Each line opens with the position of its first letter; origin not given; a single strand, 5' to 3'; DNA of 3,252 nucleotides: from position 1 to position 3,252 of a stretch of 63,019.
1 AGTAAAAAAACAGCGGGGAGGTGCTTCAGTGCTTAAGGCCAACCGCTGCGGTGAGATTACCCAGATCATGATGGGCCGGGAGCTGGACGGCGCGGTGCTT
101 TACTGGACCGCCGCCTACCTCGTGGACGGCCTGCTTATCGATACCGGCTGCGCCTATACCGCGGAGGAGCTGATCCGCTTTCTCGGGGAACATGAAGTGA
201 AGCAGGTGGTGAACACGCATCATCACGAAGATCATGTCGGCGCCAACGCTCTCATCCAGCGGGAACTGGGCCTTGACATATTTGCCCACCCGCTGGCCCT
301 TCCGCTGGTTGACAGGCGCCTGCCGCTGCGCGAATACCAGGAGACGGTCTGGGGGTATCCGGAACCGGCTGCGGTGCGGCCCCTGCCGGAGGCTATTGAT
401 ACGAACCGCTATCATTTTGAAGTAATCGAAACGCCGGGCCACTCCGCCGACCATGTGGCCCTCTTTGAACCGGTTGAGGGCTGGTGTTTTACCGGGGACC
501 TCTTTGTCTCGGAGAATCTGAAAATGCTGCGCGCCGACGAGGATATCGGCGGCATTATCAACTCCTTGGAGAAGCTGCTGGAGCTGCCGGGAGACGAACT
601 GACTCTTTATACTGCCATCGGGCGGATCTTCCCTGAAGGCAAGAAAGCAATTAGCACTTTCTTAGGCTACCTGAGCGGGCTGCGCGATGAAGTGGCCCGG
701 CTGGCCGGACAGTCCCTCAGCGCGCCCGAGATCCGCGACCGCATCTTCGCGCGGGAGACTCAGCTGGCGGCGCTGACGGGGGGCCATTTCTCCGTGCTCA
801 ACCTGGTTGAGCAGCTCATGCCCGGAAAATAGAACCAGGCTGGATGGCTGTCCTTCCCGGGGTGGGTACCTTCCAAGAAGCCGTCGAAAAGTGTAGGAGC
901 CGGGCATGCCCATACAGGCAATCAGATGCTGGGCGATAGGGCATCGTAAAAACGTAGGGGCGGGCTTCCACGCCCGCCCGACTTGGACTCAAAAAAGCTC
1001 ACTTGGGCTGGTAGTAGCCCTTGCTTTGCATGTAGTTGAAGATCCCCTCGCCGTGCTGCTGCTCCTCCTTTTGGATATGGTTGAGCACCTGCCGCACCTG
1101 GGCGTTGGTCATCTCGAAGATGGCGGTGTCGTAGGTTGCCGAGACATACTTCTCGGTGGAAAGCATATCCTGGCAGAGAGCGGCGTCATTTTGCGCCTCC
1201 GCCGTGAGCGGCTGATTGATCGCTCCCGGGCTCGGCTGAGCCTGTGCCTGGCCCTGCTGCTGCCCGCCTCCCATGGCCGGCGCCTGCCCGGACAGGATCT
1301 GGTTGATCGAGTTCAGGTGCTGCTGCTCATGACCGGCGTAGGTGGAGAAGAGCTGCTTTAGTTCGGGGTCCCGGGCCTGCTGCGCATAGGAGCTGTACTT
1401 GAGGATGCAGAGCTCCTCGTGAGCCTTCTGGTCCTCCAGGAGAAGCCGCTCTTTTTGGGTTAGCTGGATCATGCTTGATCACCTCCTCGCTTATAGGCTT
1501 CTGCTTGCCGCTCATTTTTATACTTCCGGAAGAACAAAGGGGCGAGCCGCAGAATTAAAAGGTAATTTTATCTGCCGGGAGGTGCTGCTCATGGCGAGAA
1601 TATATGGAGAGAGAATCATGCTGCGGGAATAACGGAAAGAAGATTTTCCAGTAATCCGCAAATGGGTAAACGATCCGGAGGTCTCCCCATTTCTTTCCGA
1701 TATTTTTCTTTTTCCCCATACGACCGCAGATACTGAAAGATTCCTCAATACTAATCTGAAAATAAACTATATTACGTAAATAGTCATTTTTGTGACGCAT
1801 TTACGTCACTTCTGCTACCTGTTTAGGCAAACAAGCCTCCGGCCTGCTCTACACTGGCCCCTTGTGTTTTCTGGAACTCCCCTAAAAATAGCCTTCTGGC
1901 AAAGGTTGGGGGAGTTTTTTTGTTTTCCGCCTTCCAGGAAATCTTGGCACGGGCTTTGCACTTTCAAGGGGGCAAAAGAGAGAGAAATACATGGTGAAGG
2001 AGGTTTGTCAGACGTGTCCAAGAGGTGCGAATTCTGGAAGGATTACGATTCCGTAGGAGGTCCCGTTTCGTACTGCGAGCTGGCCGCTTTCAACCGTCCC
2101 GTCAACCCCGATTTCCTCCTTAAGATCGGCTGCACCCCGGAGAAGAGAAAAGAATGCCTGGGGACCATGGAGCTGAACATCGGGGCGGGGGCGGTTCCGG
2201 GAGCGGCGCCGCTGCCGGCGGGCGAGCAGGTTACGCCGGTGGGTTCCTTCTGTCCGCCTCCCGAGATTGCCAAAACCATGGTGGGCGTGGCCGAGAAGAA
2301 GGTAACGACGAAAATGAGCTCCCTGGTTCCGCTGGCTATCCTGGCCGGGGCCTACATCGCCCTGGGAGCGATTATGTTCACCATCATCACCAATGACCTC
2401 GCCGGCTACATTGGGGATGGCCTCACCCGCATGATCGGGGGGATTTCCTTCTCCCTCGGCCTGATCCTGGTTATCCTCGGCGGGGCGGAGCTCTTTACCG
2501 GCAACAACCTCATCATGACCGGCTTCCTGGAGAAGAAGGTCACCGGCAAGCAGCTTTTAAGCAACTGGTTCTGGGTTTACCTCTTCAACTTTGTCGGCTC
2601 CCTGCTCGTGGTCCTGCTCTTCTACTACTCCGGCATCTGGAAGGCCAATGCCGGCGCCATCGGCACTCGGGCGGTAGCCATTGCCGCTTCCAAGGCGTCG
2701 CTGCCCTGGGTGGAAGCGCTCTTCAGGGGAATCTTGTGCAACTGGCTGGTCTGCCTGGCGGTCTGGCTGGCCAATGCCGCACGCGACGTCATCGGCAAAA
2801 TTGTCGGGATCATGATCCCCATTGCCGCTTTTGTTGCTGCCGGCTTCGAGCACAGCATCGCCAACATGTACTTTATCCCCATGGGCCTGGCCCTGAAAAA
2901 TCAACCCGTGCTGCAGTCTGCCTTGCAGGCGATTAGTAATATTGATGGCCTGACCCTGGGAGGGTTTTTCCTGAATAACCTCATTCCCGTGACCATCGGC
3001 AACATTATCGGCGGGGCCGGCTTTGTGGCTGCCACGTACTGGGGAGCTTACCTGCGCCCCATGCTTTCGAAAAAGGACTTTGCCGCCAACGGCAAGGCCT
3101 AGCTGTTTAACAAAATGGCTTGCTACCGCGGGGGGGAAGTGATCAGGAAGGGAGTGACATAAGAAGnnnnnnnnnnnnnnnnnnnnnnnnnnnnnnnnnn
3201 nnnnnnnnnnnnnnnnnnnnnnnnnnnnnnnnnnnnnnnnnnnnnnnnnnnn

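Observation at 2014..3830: Unrecognised C-X15-C-X18-C-X7-C module in three copies: fused to both FNT channels and free-standing between them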

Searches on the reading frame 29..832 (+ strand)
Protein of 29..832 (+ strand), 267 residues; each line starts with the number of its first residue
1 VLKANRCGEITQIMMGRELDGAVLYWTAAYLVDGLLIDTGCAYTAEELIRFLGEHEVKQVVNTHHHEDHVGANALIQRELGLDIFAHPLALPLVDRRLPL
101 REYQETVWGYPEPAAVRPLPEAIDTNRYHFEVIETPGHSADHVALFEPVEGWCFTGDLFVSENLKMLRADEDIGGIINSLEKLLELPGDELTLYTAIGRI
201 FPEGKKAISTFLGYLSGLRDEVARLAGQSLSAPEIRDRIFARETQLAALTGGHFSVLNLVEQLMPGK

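Call 41: search_protein_families(library=ncbifam, proteins=[window:29-832:+], max_evalue=0.00001)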
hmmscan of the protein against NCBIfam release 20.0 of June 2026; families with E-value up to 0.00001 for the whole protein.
window:29-832:+ (267 aa): 6 families
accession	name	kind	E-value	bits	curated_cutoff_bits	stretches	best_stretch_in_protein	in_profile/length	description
TIGR03413.1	GSH_gloB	equivalog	7.5e-15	55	200.8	2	123-189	92-157/248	hydroxyacylglutathione hydrolase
NF012229.1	bla_class_B_core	domain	2.8e-09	37.3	100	1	35-144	27-135/139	metallo-beta-lactamase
TIGR04558.1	SoxH_rel_PQQ_1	hypoth_equivalog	8.1e-08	31.7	300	0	35-75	46-91/285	quinoprotein relay system zinc metallohydrolase 1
TIGR04559.1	SoxH_rel_PQQ_2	hypoth_equivalog_domain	1.3e-06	28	280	0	37-225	44-240/283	quinoprotein relay system zinc metallohydrolase 2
NF047419.1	RNase_J1_RnjA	exception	1.5e-06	27.2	820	1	54-102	57-105/549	ribonuclease J1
NF007597.0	PRK10241.1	equivalog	5e-06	26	421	0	126-191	98-160/251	hydroxyacylglutathione hydrolase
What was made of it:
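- On ErcA-type regulatory Fe-ADH: It is the best model by more than 100 bits over lactaldehyde reductase (call 41).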

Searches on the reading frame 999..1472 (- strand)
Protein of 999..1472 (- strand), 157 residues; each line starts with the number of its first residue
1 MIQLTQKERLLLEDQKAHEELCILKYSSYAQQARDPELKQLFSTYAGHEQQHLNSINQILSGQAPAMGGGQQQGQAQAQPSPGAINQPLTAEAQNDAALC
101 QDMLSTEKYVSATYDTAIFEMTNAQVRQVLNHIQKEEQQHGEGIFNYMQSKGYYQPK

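Call 41: search_protein_families(library=ncbifam, proteins=[window:999-1472:-], max_evalue=0.00001)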
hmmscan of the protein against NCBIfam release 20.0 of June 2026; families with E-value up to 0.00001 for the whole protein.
window:999-1472:- (157 aa): 2 families
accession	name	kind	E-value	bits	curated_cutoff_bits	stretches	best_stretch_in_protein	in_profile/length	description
NF058679.1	EncB_fam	subfamily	1.4e-08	34.8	90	0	104-141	29-66/117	encapsulin nanocompartment ferritin-likeEncB family encapsulin nanocompartment ferritin-like cargo protein cargo protein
TIGR04535.1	ferrit_encaps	subfamily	9e-06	25.6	125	0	112-148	30-66/114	encapsulin-associated ferritin-like protein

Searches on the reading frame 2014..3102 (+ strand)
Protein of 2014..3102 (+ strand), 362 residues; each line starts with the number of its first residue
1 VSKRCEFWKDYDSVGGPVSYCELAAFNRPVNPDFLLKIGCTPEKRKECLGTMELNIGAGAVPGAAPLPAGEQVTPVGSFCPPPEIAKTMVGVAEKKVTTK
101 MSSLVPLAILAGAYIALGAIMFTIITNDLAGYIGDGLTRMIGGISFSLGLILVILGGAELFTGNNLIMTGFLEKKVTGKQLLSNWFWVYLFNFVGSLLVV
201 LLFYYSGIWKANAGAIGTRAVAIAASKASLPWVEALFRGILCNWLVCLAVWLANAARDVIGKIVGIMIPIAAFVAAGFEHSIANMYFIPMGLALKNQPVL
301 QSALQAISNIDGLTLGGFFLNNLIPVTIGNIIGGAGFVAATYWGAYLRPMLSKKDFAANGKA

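Call 3: search_protein_families(library=pfam, proteins=[window:2014-3102:+], max_evalue=1)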
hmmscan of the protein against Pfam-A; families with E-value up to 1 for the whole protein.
window:2014-3102:+ (362 aa): 1 family
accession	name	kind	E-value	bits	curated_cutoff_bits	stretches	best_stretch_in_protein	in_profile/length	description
PF01226.23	Form_Nir_trans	-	3.7e-81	272.5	34.6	1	84-343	1-239/240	Formate/nitrite transporter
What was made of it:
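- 2254..3102 (+): FocA-type FNT channel core of FNT1. PF01226 E=4e-81 (call 3).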

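Call 4: search_protein_families(library=ncbifam, proteins=[window:2014-3102:+], max_evalue=1)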
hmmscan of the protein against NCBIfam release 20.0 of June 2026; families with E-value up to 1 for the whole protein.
window:2014-3102:+ (362 aa): 5 families
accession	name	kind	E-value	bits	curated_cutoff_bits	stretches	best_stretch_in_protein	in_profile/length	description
TIGR00790.1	fnt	subfamily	1e-73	247.9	232.3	1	98-348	3-239/239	formate/nitrite family transporter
TIGR04060.1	formate_focA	equivalog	9e-73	244.8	290.1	1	86-346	4-266/268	formate transporter FocA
NF008069.0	PRK10805.1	equivalog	5.1e-61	206.6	440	1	83-348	13-280/285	formate transporter FocA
NF007261.0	PRK09713.1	exception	3.6e-39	135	499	1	92-348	22-279/282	formate transporter FocB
NF008595.0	PRK11562.1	equivalog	1.3e-29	103.4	293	1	108-346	31-249/268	nitrite transporter NirC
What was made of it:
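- On Formate/nitrite transporter family, FocA subfamily (channel part only): FocA is still the best-scoring named subfamily, and the general fnt model TIGR00790 passes (call 4).
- On Any curated protein family for the Cys4 module (Pfam-A, NCBIfam): No hit for ORF83 or for the N-terminal 80 residues (calls 3, 4).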

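Call 68: search_solved_structures(query=window:2014-3099:+, max_evalue=0.00001, show_alignments=2)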
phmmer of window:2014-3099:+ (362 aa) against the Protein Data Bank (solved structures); distinct sequences matched with E-value up to 0.00001: 14.
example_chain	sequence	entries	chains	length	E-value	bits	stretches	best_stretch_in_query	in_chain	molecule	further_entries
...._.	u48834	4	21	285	8.6e-53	182.9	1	85-348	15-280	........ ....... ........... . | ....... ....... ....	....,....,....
3q7k_A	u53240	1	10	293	6.3e-52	180.1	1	85-348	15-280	Probable formate transporter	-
9g4d_A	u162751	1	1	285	1.1e-51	179.2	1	85-348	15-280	Formate channel FocA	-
3kly_A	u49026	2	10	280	1.6e-51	178.8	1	82-348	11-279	Putative formate transporter 1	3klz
9v2a_A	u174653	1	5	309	1.2e-42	149.5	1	62-343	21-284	Low-CO2 inducible protein LCIA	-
3tdo_A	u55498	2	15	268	1.5e-32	116.3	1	98-340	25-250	Putative formate/nitrite transporter | formate/nitrite transporter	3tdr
3tdp_A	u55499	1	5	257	1.8e-32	116.1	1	98-339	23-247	formate/nitrite transporter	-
3te2_A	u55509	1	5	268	1.8e-32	116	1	98-340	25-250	formate/nitrite transporter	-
3tdx_A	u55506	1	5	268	3.9e-32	114.9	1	98-340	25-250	formate/nitrite transporter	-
3te0_A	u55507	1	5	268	5e-32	114.6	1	98-339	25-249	formate/nitrite transporter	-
3te1_A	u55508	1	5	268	9e-32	113.7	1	98-340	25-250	formate/nitrite transporter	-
3tds_E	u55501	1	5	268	1.1e-31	113.4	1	98-340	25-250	formate/nitrite transporter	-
4fc4_A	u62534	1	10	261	2.7e-23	85.8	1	108-346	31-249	Nitrite transporter NirC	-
6vqq_A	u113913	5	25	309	9.1e-16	61.1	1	78-334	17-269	Formate-nitrite transporter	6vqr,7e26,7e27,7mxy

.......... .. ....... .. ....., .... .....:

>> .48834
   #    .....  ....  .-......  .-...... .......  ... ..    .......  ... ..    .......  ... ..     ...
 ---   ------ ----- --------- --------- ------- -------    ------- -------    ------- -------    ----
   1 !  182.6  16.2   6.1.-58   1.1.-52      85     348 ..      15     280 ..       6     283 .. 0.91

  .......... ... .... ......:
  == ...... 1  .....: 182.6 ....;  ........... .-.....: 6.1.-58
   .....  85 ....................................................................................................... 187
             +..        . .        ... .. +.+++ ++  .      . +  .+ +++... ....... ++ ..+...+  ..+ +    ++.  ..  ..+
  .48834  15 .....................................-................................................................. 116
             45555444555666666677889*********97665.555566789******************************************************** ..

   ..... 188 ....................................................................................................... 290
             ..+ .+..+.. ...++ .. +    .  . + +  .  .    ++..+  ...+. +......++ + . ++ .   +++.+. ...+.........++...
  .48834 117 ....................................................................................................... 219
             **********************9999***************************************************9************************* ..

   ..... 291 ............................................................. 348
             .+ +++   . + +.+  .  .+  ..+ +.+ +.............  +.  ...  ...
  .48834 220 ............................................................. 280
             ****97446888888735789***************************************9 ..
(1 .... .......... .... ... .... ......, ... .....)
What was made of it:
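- On Formate/nitrite transporter family, FocA subfamily (channel part only): The alignment to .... shows AELFTGN, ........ and YLR (call 68).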

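Call 88: predict_structure(alignment_id=A6)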
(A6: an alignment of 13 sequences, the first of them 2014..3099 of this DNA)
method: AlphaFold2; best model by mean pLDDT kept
length: 362 residues; sequences in the alignment: 13
mean_pLDDT: 60.3   pTM: 0.54
mean pLDDT of the five models: 60.3, 39.9, 39.6, 39.2, 38.2
residues with pLDDT >= 90: 0; 70-90: 92; 50-70: 202; < 50: 68
segments of 3 or more residues with pLDDT < 50: 1-3, 11-13, 15-18, 23-30, 50-82, 160-163, 353-362
pLDDT, mean of each block of 10 residues (from residue 1): 52 45 45 57 55 29 33 33 52 59 68 72 65 61 67 58 54 69 71 72 70 62 70 78 73 66 71 61 58 66 60 68 73 72 59 47 31
secondary structure, 60 per line:
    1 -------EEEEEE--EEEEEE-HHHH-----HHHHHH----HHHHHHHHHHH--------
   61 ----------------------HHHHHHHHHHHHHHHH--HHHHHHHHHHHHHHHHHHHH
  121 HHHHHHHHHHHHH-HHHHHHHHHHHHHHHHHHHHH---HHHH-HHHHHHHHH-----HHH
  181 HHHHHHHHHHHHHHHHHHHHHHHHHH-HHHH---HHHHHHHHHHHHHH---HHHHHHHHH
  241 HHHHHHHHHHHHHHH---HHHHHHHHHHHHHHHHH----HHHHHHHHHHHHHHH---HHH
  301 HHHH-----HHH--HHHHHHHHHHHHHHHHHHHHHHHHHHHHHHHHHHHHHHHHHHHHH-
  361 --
elements in order: E8-13 E16-21 H23-26 H32-37 H42-52 H83-98 H101-133 H135-155 H159-162 H164-172 H178-206 H208-211 H215-228 H232-255 H259-275 H280-294 H298-304 H315-359
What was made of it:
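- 2014..2199 (+): Cys4 module of FNT1 (residues 1-62); Cys codons at 2026, 2074, 2131, 2155. It shows the same predicted secondary-structure order as ORF83 in the (low-confidence) full-length model (call 88).
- Tried and rejected: It was used only for secondary-structure order and linker disorder (call 88).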
